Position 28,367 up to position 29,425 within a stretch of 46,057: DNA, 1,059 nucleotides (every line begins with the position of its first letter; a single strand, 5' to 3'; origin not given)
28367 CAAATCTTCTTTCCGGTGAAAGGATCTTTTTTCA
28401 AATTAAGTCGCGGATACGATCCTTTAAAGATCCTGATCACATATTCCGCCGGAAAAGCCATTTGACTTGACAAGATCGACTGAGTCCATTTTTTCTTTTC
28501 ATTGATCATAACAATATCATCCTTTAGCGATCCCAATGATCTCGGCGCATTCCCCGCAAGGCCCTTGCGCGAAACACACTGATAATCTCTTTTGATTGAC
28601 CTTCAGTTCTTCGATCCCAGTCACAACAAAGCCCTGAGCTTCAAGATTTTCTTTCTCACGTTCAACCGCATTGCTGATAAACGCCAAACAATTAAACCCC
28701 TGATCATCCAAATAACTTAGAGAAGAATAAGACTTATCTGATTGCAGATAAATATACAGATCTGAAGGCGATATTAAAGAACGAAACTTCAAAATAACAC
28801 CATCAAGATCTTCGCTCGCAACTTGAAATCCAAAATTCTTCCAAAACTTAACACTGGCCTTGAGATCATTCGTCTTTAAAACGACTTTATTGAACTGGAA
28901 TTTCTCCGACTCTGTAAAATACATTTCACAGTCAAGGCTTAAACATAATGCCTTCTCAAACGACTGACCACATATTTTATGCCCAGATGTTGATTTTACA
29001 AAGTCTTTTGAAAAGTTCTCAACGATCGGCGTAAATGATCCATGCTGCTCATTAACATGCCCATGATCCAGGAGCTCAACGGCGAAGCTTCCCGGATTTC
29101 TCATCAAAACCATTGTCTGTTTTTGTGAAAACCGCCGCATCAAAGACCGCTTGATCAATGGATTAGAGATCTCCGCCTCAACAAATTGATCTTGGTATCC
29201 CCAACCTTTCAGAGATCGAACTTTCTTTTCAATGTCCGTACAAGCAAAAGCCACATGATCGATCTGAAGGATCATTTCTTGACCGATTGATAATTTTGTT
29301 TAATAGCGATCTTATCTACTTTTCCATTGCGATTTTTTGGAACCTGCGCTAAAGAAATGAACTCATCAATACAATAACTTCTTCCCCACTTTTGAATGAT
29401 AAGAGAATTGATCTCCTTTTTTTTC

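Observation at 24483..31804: ACP-dependent acyl-tailoring module attached to a pseudaminic-acid operon: candidate new nonulosonate N-acyl chemistry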

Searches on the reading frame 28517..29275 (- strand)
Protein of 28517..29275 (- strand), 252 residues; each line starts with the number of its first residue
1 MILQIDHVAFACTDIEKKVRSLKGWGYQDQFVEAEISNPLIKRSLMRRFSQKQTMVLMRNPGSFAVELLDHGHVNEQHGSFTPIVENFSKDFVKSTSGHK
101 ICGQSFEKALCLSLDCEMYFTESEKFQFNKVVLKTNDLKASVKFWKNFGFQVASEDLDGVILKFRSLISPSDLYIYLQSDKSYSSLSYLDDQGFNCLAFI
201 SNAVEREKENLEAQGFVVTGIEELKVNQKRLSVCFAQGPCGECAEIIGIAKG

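Call 4: search_protein_families(library=pfam, proteins=[window:28517-29275:-], max_evalue=0.01)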
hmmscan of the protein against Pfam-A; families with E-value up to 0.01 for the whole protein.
window:28517-29275:- (252 aa): 3 families
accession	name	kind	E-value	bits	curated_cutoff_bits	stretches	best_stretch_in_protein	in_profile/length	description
PF13669.12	Glyoxalase_4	-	4.1e-06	27.5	27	0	131-235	3-109/109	Glyoxalase/Bleomycin resistance protein/Dioxygenase superfamily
PF00903.31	Glyoxalase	-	0.0015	19.4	20.6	0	128-230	2-107/121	Glyoxalase/Bleomycin resistance protein/Dioxygenase superfamily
PF22677.2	Ble-like_N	-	0.0095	16.1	24.5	0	131-157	5-33/41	Bleomycin resistance protein-like N-terminal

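Call 7: search_protein_families(library=ncbifam, proteins=[window:28517-29275:-], max_evalue=0.01)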
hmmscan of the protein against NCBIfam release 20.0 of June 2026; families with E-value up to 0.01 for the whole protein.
window:28517-29275:- (252 aa): 3 families
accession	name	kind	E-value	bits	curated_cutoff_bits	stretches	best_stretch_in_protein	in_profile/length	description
NF050074.1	glyox_I_GloA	exception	0.00024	21.2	165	1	130-246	4-119/121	lactoylglutathione lyase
NF050075.1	SMU1112c_YaeR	equivalog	0.0045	17.2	140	0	136-232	12-111/125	SMU1112c/YaeR family gloxylase I-like metalloprotein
TIGR00068.2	glyox_I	equivalog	0.0073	16.2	120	0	189-247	83-138/143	lactoylglutathione lyase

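Call 23: search_solved_structures(query=window:28517-29275:-, max_evalue=1)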
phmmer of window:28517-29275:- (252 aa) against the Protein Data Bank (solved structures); distinct sequences matched with E-value up to 1: 8.
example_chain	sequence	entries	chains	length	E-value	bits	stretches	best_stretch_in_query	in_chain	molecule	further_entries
2rgs_A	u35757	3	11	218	0.28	13.9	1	44-100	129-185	Ig gamma-2B heavy chain | Ig gamma-2B chain C region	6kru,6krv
21nx_B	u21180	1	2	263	0.39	13.4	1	44-100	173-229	Isoform 2 of Immunoglobulin heavy constant gamma 2B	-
3w3t_A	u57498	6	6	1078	0.52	13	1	172-252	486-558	Importin subunit beta-3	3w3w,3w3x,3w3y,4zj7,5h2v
3w3z_A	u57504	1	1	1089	0.53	13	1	172-252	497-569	Importin subunit beta-3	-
3w3v_A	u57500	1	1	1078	0.54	13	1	172-252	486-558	Importin subunit beta-3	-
3w3u_A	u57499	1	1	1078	0.58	12.9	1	172-252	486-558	Importin subunit beta-3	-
5ubx_A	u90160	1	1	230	0.72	12.6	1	44-100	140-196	Ig gamma-2B chain C region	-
6d6t_J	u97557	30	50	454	0.96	12.2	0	44-100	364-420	IgG2b Fab Heavy Chain | IgG2b Fab_1F4 Heavy Chain | IgG2b Fab 1F4 Heavy Chain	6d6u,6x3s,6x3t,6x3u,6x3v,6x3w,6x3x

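Call 46: find_homologous_proteins(query=window:28517-29275:-, max_evalue=0.00001)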
Query window:28517-29275:- (252 aa): 2 proteins with E <= 0.00001 among 270 candidates.
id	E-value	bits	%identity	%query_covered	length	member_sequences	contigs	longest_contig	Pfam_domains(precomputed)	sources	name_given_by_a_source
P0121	3.1e-165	565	100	100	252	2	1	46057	PF13669.13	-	-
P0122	1.1e-42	164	38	98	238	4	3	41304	-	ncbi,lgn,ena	ncbi:MAG: hypothetical protein AABW86_06245 [Candidatus Micrarchaeota archaeon]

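Call 60: search_solved_structures(query=A3, max_evalue=10)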
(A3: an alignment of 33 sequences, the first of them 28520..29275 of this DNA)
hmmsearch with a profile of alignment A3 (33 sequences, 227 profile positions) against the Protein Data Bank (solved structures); distinct sequences matched with E-value up to 10: 45.
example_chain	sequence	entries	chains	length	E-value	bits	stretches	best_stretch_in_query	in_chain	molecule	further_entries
6bnn_A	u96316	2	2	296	0.00024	24.2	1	92-224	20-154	Lactoylglutathione lyase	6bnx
5d7z_A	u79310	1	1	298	0.00032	23.7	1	95-224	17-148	Lactoylglutathione lyase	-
1f9z_A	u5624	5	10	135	0.00066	22.7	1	106-224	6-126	GLYOXALASE I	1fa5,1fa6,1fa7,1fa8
2p25_A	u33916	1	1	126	0.00094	22.2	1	102-210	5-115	Glyoxalase family protein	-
3huh_A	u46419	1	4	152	0.0019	21.2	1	102-223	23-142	Virulence protein STM3117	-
3hnq_A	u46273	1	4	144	0.002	21.1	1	102-223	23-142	Virulence protein STM3117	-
3l7t_A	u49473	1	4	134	0.003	20.5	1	103-210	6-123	Putative uncharacterized protein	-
2qh0_A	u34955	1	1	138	0.0032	20.5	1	1-29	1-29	Lactoylglutathione lyase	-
3hdp_A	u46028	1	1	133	0.0034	20.4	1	1-29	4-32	Glyoxalase-I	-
4pav_A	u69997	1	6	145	0.0038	20.2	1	106-165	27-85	Glyoxalase family protein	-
6bnz_A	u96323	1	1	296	0.005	19.8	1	92-223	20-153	Lactoylglutathione lyase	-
4hc5_A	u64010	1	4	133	0.011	18.7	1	105-198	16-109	Glyoxalase/bleomycin resistance protein/dioxygenase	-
1fro_A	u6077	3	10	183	0.018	18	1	97-142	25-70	LACTOYLGLUTATHIONE LYASE | PROTEIN (LACTOYLGLUTATHIONE LYASE)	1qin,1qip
7wt2_A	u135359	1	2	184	0.019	18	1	97-142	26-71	Lactoylglutathione lyase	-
3vw9_A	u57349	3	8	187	0.019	18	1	97-143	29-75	Lactoylglutathione lyase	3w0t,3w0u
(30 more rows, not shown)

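Call 74: find_homologous_proteins(query=A3, max_evalue=1e-10)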
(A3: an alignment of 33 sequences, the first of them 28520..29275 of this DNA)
Query A3 (33 sequences) (252 aa, profile of the alignment): 5 proteins with E <= 1e-10 among 3984 candidates.
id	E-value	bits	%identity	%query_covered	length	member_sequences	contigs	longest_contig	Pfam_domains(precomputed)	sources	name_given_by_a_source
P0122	1.1e-80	289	38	98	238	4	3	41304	-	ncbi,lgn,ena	ncbi:MAG: hypothetical protein AABW86_06245 [Candidatus Micrarchaeota archaeon]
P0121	3.0e-79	284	100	100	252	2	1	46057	PF13669.13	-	-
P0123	1.1e-65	240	33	99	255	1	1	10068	-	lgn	-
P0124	3.1e-52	196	21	98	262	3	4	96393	PF13669.13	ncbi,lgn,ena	-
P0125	4.4e-44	169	22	98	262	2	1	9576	-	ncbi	-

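Call 82: predict_structure(alignment_id=A5)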
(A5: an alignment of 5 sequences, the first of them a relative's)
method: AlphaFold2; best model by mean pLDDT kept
length: 252 residues; sequences in the alignment: 5
mean_pLDDT: 75.0   pTM: 0.77
mean pLDDT of the five models: 75.0, 73.2, 71.7, 55.1, 48.1
residues with pLDDT >= 90: 51; 70-90: 138; 50-70: 23; < 50: 40
segments of 3 or more residues with pLDDT < 50: 85-124
pLDDT, mean of each block of 10 residues (from residue 1): 88 83 83 83 80 88 85 68 49 36 34 33 58 84 93 82 81 82 68 81 93 92 82 88 87 56
secondary structure, 60 per line:
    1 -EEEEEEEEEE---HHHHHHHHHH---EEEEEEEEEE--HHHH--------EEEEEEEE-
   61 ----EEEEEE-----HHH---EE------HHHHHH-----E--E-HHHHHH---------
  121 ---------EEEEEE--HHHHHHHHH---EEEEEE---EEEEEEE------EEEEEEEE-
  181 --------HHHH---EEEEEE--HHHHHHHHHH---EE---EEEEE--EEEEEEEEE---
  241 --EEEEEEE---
elements in order: E2-11 H15-24 E28-37 H40-43 E52-59 E65-70 H90-95 H106-111 E130-135 H138-146 E150-155 E159-165 E172-179 H189-192 E196-201 H204-213 E222-226 E229-237 E243-249

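Call 84: fold_search(model_id=the predicted structure, library=pdb)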
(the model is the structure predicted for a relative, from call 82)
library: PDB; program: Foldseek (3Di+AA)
matches with E <= 10: 975; with E <= 0.001: 255
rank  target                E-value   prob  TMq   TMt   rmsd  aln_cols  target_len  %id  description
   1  3zi1                  1.5e-11  1.00  0.63  0.59   6.9       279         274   14  Crystal structure of human glyoxalase domain-containing protein 4 (GLOD4) (released 2013-01-16)
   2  9csj_A                2.8e-11  1.00  0.63  0.54   7.5       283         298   14  Crystal structure of human glyoxalase domain-containing protein 4 (GLOD4) at 2.33 A resolution. (released 2025-08-13)
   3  9csj_B                3.3e-11  1.00  0.63  0.54   7.4       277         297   14  Crystal structure of human glyoxalase domain-containing protein 4 (GLOD4) at 2.33 A resolution. (released 2025-08-13)
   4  9csj_C                6.8e-10  1.00  0.61  0.57   6.9       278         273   12  Crystal structure of human glyoxalase domain-containing protein 4 (GLOD4) at 2.33 A resolution. (released 2025-08-13)
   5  6bnx                  8.0e-09  1.00  0.55  0.50   7.9       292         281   14  Crystal structure of V278E-glyoxalase I mutant from Zea mays in space group P6(3) (released 2018-11-21)
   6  3oaj_A                8.0e-09  1.00  0.38  0.32  13.6       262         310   10  CRYSTAL STRUCTURE OF putative dioxygenase from Bacillus subtilis subsp. subtilis str. 168 (released 2010-08-18)
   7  6bnn                  8.5e-09  1.00  0.51  0.46   8.8       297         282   13  Crystal structure of V278E-glyoxalase I mutant from Zea mays in space group P4(1)2(1)2 (released 2018-11-21)
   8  1zsw                  1.2e-08  1.00  0.37  0.29  14.2       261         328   11  Crystal Structure of Bacillus cereus Metallo Protein from Glyoxalase family (released 2005-06-07)
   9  4huz                  1.9e-08  1.00  0.38  0.31  14.2       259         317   13  2,6-Dichloro-p-hydroquinone 1,2-Dioxygenase (released 2013-04-17)
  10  6bnz                  5.9e-08  1.00  0.53  0.49   8.2       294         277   12  Crystal structure of E144Q-glyoxalase I mutant from Zea mays in space group P4(1)2(1)2 (released 2018-11-21)
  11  5d7z                  6.2e-08  1.00  0.53  0.48   8.5       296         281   13  Crystal structure of glyoxalase I from Zea mays (released 2015-09-09)
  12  2r5v_A                1.9e-06  1.00  0.34  0.26  13.6       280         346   10  Hydroxymandelate Synthase Crystal Structure (released 2008-03-18)
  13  3oxh                  2.5e-06  0.98  0.19  0.19  17.9       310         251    9  Mycobacterium tuberculosis kinase inhibitor homolog RV0577 (released 2011-10-19)
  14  9qmy                  2.8e-06  1.00  0.29  0.21  14.4       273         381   12  Arabidopsis thaliana 4-hydroxyphenylpyruvate dioxygenase in complex with Tembotrione (Mn) (released 2026-04-08)
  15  3hpy_C                2.9e-06  0.99  0.21  0.18  19.4       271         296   13  Crystal Structure Analysis of the 2,3-dioxygenase LapB from Pseudomonas in the complex with 4-methylcatechol (released 2009-10-20)
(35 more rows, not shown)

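Call 90: search_protein_representatives(alignment_id=A5)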
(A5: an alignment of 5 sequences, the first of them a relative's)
Query: 5 sequences, 253 profile positions. Proteins with E-value up to 0.001 (for the whole library): 1046; up to 1e-10: 835; up to 1e-30: 329. The best 150 are listed.
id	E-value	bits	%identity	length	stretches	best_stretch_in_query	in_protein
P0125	6.0e-110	382.9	-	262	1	1-253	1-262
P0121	4.0e-107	373.6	-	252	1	1-253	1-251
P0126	8.7e-83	293.9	-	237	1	2-252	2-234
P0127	3.9e-68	245.9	-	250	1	1-253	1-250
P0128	3.0e-67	243.0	-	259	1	1-252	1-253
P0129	7.0e-67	241.8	-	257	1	1-252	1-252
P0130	1.3e-66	240.9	-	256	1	1-252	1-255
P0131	2.7e-66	239.9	-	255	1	1-252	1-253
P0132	4.7e-65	235.8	-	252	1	1-251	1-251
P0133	2.1e-64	233.7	-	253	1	1-252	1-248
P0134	2.6e-64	233.4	-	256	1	1-251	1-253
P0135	4.2e-64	232.7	-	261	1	1-252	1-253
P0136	2.7e-63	230.1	-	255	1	1-250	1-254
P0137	5.3e-63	229.1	-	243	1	1-250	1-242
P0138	1.7e-62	227.4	-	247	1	1-250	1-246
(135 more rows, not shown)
